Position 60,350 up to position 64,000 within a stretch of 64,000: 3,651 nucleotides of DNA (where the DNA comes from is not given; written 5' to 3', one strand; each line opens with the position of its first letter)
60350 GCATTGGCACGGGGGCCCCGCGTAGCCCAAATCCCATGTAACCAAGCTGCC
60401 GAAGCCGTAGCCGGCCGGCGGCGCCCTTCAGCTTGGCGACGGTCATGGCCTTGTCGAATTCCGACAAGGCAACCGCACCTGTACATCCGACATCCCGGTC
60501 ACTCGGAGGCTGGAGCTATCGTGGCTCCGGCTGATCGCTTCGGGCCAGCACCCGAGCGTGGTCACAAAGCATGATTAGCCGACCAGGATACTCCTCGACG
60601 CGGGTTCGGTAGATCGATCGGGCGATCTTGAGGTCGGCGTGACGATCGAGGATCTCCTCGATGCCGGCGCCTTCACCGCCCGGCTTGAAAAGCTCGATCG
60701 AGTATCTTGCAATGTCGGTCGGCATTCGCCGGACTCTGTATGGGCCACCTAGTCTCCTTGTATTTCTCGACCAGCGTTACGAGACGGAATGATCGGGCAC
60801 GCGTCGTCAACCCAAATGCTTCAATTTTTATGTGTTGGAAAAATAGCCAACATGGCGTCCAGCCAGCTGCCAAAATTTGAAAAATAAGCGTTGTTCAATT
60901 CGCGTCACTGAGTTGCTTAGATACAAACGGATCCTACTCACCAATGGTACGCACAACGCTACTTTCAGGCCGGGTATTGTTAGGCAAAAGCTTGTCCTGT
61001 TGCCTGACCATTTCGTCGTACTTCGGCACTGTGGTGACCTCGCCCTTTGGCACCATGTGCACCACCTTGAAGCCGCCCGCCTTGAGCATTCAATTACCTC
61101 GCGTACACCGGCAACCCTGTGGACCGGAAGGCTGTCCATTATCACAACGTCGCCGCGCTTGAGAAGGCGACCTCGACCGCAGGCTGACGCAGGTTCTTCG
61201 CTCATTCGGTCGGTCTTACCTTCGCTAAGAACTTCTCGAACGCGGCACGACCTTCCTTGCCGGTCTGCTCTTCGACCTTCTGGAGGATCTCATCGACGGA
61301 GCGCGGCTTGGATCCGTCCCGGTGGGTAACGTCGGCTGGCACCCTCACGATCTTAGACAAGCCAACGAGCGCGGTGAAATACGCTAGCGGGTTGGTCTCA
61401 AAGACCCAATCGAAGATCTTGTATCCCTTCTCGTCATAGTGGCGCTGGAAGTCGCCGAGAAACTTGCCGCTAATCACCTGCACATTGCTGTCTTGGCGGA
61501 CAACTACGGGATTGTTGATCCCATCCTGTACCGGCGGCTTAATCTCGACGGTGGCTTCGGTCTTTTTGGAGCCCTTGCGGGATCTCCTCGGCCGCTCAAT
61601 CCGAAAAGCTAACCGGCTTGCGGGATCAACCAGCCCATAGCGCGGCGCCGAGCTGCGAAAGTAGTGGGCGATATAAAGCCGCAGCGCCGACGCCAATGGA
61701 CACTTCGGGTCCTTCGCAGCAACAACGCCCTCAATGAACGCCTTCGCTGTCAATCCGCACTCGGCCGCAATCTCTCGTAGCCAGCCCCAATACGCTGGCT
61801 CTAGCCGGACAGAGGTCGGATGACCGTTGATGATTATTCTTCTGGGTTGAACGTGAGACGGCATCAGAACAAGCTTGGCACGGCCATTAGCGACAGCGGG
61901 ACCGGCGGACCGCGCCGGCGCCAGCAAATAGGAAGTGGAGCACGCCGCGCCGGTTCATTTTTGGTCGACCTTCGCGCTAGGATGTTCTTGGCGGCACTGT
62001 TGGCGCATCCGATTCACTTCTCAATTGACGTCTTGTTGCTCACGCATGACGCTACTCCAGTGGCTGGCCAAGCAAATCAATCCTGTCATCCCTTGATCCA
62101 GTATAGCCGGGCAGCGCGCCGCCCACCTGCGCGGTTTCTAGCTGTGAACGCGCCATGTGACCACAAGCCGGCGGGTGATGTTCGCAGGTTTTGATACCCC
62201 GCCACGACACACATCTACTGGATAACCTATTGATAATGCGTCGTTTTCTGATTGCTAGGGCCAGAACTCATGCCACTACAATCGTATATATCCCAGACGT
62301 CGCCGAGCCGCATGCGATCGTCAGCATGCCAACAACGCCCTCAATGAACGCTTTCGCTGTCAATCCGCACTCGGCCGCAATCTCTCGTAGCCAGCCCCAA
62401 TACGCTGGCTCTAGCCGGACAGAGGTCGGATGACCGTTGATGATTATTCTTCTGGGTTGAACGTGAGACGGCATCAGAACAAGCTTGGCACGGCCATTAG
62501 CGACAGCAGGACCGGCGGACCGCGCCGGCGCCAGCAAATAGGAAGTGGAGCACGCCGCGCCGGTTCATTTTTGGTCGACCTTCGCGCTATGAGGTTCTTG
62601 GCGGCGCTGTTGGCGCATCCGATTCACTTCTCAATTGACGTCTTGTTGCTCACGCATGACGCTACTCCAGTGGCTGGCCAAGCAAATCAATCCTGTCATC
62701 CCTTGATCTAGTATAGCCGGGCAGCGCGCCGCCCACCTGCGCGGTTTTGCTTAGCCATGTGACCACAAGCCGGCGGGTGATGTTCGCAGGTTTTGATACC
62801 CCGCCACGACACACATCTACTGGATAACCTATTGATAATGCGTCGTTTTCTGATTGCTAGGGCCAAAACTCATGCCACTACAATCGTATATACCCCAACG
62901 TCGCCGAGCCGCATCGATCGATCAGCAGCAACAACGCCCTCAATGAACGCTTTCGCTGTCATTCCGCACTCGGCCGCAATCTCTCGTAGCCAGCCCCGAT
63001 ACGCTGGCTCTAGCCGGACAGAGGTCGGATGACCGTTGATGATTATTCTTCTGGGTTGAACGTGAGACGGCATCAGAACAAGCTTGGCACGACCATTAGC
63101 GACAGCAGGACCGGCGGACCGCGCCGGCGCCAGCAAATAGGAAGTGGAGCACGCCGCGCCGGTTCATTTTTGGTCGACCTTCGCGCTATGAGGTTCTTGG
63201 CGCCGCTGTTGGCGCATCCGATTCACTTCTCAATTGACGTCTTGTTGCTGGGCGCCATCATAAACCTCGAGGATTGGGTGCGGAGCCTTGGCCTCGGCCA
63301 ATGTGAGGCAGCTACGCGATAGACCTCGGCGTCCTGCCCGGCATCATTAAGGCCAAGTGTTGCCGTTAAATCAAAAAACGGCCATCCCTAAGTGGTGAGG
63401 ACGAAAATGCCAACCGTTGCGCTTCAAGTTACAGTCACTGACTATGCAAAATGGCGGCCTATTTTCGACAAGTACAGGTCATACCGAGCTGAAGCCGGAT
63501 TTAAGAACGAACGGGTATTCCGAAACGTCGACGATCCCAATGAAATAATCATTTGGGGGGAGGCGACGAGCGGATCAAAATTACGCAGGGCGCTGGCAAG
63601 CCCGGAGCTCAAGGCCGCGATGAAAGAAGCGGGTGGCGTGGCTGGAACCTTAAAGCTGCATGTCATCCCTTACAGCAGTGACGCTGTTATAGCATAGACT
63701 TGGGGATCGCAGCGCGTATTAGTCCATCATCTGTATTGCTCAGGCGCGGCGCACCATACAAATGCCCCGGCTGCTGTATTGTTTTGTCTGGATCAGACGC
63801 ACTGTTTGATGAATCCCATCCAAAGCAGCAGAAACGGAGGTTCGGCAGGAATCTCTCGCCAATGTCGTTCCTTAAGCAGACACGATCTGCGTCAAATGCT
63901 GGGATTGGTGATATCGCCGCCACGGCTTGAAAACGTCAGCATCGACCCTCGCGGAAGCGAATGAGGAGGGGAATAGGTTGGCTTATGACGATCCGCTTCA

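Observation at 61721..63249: Diverged tandem array reiterating the promoter region and RHH core of an RHH_4 gene (three gene starts in 1.5 kb)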

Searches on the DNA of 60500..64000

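Call 19: search_rna_families(source=window, start=60500, end=64000, threshold=evalue, max_evalue=5)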
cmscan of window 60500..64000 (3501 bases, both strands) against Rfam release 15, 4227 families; matches with E-value up to 5: 4.
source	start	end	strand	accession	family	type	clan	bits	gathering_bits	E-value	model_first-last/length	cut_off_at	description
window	63655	63713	-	RF01325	CRISPR-DR12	Gene; CRISPR;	-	18.4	37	2.8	1-30/30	no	CRISPR RNA direct repeat element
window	63329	63403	+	RF02211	ZFAT-AS1_1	Gene; lncRNA;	-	16.8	80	3.2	1-79/79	no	ZFAT antisense RNA 1 conserved region 1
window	62017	62084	-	RF01905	HOTAIR_2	Gene; lncRNA;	-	15.1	60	2.6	1-69/69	no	HOTAIR conserved region 2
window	62627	62694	-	RF01905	HOTAIR_2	Gene; lncRNA;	-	15.1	60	2.6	1-69/69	no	HOTAIR conserved region 2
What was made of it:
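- On Structured non-coding RNA in the leader or B: No meaningful Rfam hit: best E = 2.6, far below the gathering score (call 19).
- Tried and rejected: An Rfam E-value search of 60.5-64 kb gave only chance-level hits (call 19).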
